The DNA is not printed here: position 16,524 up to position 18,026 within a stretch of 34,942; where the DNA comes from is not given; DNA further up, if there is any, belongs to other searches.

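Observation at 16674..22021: Tight sppA / Tat-exported Fe-S aldo-keto reductase / SDR / SecY-like operon as a candidate dedicated export or envelope-processing module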

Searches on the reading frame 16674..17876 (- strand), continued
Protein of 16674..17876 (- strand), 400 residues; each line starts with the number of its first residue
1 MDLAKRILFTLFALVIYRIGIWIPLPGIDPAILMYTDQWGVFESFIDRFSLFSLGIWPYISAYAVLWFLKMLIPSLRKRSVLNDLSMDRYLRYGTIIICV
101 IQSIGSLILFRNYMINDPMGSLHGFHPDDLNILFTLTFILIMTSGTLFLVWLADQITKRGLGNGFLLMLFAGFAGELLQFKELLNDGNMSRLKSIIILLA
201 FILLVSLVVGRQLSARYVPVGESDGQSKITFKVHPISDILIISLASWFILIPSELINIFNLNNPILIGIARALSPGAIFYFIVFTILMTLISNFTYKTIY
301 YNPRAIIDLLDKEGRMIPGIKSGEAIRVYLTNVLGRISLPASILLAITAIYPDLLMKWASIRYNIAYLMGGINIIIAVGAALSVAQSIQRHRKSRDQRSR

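Call 16: search_solved_structures(query=window:16674-17876:-, max_evalue=0.00001, show_alignments=2)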
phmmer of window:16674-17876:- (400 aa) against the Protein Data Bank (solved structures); distinct sequences matched with E-value up to 0.00001: 16.
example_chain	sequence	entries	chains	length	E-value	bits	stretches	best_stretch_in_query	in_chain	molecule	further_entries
3dl8_G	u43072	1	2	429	8.5e-48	166.7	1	2-391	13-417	Preprotein translocase subunit secY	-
5eul_Y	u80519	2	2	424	2.2e-41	145.6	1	2-392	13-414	Protein translocase subunit SecY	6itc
7xha_Y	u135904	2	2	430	1.4e-40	143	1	2-392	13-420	Protein translocase subunit SecY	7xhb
8ya0_Y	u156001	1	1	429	1.7e-40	142.6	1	2-392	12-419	Protein translocase subunit SecY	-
8y9y_Y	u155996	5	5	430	1.7e-40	142.6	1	2-392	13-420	Protein translocase subunit SecY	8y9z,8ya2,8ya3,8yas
4v6m_BA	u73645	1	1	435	1.2e-38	136.5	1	2-389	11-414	Preprotein translocase secY subunit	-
3j45_y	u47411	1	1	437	1.3e-38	136.5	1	2-389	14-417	Protein translocase subunit SecY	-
5abb_A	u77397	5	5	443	1.3e-38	136.4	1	2-389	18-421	PROTEIN TRANSLOCASE SUBUNIT SECY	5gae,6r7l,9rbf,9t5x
3j46_y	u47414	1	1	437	1.4e-38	136.3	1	2-389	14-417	Protein translocase subunit SecY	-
5mg3_Y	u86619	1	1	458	1.7e-38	136.1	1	2-389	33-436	Protein translocase subunit SecY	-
5nco_g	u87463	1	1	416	1.9e-38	135.9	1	2-388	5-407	Protein translocase subunit SecY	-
5ch4_Y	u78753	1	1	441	9.6e-37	130.3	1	2-390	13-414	Protein translocase subunit SecY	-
2zjs_Y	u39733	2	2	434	1.7e-35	126.2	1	2-390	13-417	Preprotein translocase SecY subunit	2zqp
5aww_Y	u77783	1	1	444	1.9e-35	126.1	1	2-390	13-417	Protein translocase subunit SecY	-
3din_C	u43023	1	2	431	2.2e-35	125.8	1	2-395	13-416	Preprotein translocase subunit SecY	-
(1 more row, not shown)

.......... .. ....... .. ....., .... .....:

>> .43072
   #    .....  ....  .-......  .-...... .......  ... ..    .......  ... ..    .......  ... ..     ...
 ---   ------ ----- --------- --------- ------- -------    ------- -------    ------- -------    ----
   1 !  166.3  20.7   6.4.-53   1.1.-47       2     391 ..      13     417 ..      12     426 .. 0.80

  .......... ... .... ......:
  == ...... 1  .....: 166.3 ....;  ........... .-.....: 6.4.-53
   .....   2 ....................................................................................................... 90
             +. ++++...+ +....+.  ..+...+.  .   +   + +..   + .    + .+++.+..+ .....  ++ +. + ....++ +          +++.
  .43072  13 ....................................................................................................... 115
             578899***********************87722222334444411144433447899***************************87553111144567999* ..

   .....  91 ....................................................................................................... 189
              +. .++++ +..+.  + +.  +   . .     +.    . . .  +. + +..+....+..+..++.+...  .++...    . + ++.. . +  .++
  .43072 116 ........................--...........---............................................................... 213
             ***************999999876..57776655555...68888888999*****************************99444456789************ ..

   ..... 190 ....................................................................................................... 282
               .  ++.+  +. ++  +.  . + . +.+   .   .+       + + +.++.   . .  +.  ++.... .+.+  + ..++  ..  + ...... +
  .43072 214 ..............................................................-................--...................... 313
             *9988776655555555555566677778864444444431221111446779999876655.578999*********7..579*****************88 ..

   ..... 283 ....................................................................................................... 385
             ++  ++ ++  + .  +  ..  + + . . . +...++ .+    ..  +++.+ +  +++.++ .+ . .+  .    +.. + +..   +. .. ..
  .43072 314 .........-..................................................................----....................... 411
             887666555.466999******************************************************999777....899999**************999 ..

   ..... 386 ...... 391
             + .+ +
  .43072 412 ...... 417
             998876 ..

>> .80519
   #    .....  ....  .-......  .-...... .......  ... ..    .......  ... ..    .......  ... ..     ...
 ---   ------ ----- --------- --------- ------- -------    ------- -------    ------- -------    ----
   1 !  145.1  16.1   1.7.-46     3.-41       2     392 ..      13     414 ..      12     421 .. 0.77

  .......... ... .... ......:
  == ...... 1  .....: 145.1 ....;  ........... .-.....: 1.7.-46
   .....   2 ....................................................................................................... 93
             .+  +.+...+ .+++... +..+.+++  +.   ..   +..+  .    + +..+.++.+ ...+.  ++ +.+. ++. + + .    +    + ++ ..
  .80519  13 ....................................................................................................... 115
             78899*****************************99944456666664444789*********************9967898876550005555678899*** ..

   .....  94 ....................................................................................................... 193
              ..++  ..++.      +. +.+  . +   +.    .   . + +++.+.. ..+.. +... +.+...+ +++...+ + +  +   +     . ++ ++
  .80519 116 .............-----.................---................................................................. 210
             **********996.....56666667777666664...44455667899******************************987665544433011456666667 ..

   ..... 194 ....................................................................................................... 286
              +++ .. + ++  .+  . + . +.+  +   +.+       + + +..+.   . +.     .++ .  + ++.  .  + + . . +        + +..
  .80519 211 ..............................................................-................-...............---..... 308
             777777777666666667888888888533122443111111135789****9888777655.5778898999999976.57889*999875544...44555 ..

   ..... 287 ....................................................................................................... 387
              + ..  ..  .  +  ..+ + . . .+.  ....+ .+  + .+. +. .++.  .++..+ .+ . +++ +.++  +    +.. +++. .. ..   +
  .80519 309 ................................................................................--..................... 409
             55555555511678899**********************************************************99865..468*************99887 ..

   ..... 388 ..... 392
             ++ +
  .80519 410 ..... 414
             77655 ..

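Call 17: find_related_loci(query=A1, collection=metagenome_contigs, flank=10000)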
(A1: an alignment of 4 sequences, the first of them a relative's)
Query A1 (400 aa) in metagenome_contigs; peptide patterns used: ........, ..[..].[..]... (x = any residue, [..] = any of these).
599 stretches matched a pattern (row limit reached: there are more); 176 encode a relative of the query (tblastn E <= 1e-3); the best 80 are kept; 80 distinct loci.
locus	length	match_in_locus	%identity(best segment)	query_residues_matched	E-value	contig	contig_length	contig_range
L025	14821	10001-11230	32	2-396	7e-56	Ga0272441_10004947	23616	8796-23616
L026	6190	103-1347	32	1-396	5e-55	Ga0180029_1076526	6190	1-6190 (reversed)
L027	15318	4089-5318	32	2-396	2e-54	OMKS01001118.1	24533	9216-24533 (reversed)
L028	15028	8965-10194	32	2-396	1e-54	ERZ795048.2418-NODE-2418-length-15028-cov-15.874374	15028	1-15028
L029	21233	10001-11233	34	2-391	2e-54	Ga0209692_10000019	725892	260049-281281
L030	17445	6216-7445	32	2-391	1e-52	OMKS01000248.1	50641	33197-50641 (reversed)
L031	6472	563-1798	31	2-396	3e-52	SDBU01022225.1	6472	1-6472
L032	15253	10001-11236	31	2-396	3e-52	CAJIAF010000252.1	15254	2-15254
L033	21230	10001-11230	32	2-396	5e-51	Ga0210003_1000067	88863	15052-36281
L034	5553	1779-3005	31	2-396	4e-51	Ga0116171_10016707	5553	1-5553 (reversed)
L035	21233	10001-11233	31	2-391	6e-51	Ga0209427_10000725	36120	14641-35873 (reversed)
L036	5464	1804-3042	32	2-396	7e-51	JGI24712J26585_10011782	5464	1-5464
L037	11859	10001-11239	32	2-396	2e-50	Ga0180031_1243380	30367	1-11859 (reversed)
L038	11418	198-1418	31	2-391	1e-50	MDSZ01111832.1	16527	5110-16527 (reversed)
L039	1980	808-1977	32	2-376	4e-51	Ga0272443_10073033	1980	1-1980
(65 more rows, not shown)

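Call 32: find_encoding_contigs(protein=P0004, flank=10000, max_places=3)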
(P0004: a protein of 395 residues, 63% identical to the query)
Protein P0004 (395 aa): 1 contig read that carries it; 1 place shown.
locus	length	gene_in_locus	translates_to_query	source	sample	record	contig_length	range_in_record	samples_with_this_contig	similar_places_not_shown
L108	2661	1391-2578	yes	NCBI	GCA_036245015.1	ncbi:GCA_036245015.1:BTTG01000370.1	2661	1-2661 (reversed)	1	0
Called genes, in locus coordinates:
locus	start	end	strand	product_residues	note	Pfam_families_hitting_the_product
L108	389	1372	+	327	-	PF01073:3Beta_HSD, PF01370:Epimerase, PF02719:Polysacc_synt_2 (weak), PF04321:RmlD_sub_bind, PF05368:NmrA (weak), PF13460:NAD_binding_10, PF16363:GDP_Man_Dehyd, PF07993:NAD_binding_4, +1 more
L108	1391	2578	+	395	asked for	PF00344:SecY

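Call 38: predict_structure(alignment_id=A2)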
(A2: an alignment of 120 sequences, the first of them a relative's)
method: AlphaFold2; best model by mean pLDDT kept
length: 400 residues; sequences in the alignment: 120
mean_pLDDT: 85.3   pTM: 0.84
mean pLDDT of the five models: 85.3, 84.9, 82.0, 81.4, 81.3
residues with pLDDT >= 90: 174; 70-90: 180; 50-70: 36; < 50: 10
segments of 3 or more residues with pLDDT < 50: 39-43
pLDDT, mean of each block of 10 residues (from residue 1): 89 94 84 59 56 91 89 80 82 96 90 68 61 92 95 95 94 84 78 89 94 87 71 87 89 83 86 89 94 88 87 86 90 91 94 90 87 94 92 67
secondary structure, 60 per line:
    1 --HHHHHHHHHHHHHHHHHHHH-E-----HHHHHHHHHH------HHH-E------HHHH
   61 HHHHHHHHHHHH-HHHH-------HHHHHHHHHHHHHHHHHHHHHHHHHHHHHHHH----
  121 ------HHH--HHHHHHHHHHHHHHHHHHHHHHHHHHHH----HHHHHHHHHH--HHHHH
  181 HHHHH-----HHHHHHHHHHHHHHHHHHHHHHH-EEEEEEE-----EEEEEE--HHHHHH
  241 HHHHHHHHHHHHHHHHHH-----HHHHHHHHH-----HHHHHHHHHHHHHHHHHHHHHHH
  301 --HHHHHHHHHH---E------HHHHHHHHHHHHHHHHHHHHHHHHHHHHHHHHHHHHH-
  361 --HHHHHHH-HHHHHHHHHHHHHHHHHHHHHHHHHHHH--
elements in order: H3-22 H30-39 H57-72 H74-77 H85-116 H132-159 H164-173 H176-185 H191-213 E215-221 E227-232 H235-258 H264-272 H278-300 H303-312 H323-359 H363-369 H371-398

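Call 53: search_protein_representatives(alignment_id=A1)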
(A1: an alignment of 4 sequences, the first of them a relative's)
Query: 4 sequences, 400 profile positions. Proteins with E-value up to 0.001 (for the whole library): 7557; up to 1e-10: 2530; up to 1e-30: 227. The best 150 are listed.
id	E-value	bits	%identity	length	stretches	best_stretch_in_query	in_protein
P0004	5.7e-223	756.8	-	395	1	1-399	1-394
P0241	4.0e-92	326.0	-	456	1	2-391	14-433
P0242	7.3e-58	213.1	-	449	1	2-390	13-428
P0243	1.2e-57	212.4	-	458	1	2-389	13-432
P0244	1.3e-56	209.0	-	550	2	2-255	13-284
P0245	1.2e-55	205.9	-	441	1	2-388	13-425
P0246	8.5e-55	203.0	-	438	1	2-393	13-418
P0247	1.3e-54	202.5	-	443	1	2-387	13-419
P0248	3.5e-54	201.0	-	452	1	3-388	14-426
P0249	4.6e-54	200.6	-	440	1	2-391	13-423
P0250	7.9e-51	190.0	-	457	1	2-389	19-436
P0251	3.4e-50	187.9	-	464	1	3-391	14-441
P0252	3.9e-50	187.7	-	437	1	2-389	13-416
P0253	3.8e-49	184.4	-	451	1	3-389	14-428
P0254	5.7e-49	183.9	-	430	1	2-391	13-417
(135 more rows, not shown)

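Call 58: find_encoding_contigs(protein=P0241, flank=3000, max_places=3)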
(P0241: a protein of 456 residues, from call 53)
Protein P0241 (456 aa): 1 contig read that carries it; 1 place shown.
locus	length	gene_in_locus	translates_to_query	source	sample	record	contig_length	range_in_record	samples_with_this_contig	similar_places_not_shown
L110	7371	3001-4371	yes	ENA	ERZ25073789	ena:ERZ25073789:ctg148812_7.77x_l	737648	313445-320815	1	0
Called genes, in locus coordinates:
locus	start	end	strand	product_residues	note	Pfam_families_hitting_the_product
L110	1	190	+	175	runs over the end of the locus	PF00281:Ribosomal_L5, PF00673:Ribosomal_L5_C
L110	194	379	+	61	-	PF00253:Ribosomal_S14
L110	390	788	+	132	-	PF00410:Ribosomal_S8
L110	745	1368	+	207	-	PF00347:Ribosomal_L6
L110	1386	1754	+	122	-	PF00861:Ribosomal_L18p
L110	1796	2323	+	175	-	PF00333:Ribosomal_S5, PF03719:Ribosomal_S5_C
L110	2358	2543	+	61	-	PF00327:Ribosomal_L30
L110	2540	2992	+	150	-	PF00828:Ribosomal_L27A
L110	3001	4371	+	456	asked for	PF00344:SecY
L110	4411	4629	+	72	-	PF01176:eIF-1a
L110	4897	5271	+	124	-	PF00416:Ribosomal_S13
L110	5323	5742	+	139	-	PF00411:Ribosomal_S11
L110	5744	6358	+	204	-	PF00163:Ribosomal_S4, PF01479:S4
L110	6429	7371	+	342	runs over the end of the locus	PF01193:RNA_pol_L, PF01000:RNA_pol_A_bac, PF03118:RNA_pol_A_CTD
